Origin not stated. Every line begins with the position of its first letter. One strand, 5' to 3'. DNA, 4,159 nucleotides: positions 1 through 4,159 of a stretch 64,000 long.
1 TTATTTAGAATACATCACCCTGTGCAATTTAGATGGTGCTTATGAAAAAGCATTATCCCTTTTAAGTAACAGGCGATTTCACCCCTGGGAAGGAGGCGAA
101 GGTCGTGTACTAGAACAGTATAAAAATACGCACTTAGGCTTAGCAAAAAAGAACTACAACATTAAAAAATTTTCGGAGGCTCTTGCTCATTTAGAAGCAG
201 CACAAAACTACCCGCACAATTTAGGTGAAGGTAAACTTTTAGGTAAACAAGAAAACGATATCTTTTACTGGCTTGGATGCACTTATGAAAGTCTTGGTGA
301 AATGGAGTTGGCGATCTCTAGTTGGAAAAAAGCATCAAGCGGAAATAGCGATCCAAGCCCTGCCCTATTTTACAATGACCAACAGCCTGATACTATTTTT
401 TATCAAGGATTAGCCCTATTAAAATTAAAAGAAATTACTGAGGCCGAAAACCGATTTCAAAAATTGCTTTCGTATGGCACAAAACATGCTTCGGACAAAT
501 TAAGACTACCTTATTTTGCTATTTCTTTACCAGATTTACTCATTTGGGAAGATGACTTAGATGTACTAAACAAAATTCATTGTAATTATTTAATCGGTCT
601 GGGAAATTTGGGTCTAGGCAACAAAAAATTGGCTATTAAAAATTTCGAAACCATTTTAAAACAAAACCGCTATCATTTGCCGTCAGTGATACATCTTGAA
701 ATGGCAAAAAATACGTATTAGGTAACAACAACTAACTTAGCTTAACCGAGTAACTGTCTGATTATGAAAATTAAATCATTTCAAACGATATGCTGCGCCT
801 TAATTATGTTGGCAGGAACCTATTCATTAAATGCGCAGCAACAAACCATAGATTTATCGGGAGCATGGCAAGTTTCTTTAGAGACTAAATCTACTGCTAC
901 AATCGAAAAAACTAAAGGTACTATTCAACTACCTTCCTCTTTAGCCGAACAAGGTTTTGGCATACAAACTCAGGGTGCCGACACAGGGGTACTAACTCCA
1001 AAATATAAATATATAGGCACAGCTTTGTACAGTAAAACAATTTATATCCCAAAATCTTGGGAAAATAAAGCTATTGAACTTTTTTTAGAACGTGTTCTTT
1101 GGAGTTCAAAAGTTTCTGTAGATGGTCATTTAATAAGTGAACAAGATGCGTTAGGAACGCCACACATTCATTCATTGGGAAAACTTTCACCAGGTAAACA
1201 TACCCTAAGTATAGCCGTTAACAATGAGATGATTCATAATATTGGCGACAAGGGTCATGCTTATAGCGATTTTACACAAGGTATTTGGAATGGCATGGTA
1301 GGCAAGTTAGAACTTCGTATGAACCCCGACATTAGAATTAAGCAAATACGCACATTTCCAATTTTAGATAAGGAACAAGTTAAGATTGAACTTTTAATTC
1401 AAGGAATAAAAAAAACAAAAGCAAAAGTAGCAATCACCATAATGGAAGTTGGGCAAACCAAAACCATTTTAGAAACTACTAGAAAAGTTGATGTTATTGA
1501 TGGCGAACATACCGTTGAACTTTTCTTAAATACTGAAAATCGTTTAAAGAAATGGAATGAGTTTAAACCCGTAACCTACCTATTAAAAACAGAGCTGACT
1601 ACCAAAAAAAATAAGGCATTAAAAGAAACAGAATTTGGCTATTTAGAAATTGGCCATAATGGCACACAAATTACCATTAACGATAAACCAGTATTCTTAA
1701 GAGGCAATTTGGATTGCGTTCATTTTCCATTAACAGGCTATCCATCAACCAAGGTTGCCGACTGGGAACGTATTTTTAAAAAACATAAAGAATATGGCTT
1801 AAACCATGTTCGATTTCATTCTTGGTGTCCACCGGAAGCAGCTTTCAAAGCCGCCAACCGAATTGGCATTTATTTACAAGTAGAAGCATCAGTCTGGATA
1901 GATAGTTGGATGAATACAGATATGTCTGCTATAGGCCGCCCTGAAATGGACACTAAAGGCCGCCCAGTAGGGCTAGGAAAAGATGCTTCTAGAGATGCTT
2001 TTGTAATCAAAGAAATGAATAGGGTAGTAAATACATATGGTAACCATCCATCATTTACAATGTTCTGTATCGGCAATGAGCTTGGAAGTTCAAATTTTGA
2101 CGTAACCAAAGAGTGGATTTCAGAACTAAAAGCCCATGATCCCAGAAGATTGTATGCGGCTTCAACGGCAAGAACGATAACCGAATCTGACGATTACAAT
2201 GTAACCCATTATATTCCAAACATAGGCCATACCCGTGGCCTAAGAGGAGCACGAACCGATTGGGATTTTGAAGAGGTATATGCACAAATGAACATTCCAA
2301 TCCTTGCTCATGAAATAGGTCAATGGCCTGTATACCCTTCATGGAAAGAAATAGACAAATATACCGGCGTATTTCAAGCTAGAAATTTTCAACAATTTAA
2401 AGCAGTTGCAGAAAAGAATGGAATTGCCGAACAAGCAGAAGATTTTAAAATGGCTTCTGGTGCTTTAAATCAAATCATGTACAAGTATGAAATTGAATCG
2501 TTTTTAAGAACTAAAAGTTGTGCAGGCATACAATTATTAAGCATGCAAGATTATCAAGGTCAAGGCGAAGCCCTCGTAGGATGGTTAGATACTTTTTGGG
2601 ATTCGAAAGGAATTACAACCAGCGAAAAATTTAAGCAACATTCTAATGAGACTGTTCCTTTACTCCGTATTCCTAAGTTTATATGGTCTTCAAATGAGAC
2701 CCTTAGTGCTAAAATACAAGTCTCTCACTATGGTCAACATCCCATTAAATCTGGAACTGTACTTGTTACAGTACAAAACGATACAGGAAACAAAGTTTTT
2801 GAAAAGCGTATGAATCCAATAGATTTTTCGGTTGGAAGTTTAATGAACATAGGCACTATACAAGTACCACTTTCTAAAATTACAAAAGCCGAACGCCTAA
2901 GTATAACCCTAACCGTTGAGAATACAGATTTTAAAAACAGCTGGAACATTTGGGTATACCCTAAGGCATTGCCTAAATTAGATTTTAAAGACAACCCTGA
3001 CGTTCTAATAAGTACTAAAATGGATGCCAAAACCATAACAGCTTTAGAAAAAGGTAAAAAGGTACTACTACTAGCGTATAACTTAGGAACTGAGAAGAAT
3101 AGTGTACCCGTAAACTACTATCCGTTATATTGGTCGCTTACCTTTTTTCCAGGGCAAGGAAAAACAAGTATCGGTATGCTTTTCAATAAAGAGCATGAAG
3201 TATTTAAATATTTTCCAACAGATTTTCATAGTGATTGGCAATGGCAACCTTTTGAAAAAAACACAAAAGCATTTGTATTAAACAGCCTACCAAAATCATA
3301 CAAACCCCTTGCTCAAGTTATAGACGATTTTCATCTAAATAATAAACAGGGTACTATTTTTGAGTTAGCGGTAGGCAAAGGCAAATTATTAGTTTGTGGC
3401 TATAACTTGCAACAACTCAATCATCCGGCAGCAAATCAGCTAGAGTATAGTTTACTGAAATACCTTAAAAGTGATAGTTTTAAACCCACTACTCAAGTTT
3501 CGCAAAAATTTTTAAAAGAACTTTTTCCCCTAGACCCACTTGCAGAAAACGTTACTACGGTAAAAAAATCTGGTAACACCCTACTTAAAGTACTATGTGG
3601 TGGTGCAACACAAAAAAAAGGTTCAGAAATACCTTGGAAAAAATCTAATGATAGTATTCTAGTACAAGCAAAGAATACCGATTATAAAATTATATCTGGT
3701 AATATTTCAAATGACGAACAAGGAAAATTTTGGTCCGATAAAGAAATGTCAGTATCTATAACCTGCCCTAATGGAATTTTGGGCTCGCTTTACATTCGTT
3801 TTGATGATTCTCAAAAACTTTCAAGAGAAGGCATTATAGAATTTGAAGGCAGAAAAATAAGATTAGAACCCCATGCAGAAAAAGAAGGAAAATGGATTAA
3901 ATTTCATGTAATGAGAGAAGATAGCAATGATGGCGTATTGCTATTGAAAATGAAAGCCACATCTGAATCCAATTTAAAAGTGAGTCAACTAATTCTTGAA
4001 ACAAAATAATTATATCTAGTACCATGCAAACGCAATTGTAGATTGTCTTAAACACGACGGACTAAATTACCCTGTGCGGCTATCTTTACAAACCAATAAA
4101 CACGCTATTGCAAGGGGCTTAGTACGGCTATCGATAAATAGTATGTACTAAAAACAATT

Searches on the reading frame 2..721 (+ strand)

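Call 11: search_protein_families(library=pfam, proteins=[window:2-721:+])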
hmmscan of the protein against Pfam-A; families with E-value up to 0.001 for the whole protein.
window:2-721:+ (239 aa): 4 families
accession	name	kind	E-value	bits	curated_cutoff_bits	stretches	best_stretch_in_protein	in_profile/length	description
PF07719.23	TPR_2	-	5.7e-11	42.1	27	0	131-158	3-30/34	Tetratricopeptide repeat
PF00515.34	TPR_1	-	9.8e-09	35.1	27.8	0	87-111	3-27/34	Tetratricopeptide repeat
PF13174.12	TPR_6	-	4.6e-07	30.5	26.3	0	130-157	1-28/33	Tetratricopeptide repeat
PF13181.12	TPR_8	-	0.00018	21.9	25.7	0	87-111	3-27/34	Tetratricopeptide repeat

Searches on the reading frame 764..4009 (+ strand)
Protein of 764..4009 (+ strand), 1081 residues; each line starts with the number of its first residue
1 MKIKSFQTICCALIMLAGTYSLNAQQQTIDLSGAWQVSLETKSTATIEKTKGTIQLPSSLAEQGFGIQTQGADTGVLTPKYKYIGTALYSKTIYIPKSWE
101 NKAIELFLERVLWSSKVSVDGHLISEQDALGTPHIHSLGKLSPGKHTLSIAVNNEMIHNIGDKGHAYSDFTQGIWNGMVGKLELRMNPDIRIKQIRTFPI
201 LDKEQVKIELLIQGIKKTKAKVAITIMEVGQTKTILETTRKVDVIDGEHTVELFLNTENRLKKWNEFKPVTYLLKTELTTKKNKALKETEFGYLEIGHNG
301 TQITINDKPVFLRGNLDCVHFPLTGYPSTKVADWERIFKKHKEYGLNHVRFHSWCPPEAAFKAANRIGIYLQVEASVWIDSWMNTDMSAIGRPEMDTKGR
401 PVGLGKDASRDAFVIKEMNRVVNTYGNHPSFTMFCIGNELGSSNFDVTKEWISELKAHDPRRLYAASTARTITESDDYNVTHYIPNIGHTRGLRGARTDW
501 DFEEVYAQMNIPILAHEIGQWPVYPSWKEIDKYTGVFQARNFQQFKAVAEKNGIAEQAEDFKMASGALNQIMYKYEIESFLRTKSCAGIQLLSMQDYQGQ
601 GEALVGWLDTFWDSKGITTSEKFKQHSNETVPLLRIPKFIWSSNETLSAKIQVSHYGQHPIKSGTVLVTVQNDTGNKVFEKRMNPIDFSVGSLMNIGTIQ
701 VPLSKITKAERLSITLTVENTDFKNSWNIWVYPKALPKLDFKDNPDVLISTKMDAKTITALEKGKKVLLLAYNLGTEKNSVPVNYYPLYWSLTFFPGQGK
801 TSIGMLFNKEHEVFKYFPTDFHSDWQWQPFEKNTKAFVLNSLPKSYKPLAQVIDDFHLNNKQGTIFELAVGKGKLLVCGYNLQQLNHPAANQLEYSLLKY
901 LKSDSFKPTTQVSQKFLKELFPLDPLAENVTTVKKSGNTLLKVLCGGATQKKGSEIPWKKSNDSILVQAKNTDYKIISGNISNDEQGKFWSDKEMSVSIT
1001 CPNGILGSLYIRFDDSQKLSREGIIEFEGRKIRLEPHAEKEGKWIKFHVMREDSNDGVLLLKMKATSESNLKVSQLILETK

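Call 6: search_protein_families(library=pfam, proteins=[window:764-4009:+])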
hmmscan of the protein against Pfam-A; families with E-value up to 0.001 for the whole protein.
window:764-4009:+ (1081 aa): 2 families
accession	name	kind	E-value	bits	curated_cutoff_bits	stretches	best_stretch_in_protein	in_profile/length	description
PF02836.23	Glyco_hydro_2_C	-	2.1e-06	27.5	21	1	301-519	6-211/302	Glycosyl hydrolases family 2, TIM barrel domain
PF02837.24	Glyco_hydro_2_N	-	2.6e-06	27.9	28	1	31-167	4-149/169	Glycosyl hydrolases family 2, sugar binding domain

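Call 7: search_protein_families(library=ncbifam, proteins=[window:764-4009:+])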
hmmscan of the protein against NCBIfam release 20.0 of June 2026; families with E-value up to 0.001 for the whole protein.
window:764-4009:+ (1081 aa): 8 families
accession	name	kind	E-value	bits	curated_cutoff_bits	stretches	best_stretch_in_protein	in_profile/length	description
NF049890.1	Bet1-4galacdseBT4151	equivalog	6.9e-238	792.1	1500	1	77-927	99-936/952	exo-beta-1,4-galactosidase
NF007538.0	PRK10150.1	equivalog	2.5e-16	59.1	544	1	25-463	9-447/607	beta-glucuronidase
NF007074.0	PRK09525.1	subfamily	1.6e-10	39.4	1221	1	176-462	207-483/1027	beta-galactosidase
NF052611.1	beta_gal_Bga2A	equivalog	1.2e-09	36.7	999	1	83-463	111-479/1007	beta-galactosidase, LacZ type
NF049891.1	Bet1-4galacdseBT4156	equivalog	1.2e-09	36.6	1700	1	52-382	45-377/946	exo-beta-1,4-galactosidase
NF041462.1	GalA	equivalog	1.3e-09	36.8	900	1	80-372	75-367/763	beta-galactosidase GalA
NF007666.0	PRK10340.1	equivalog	4.9e-08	31.3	1284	1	204-463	227-471/1030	beta-galactosidase subunit alpha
NF041463.1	GalB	equivalog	3.6e-06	25.1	900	1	54-470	103-514/869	beta-galactosidase GalB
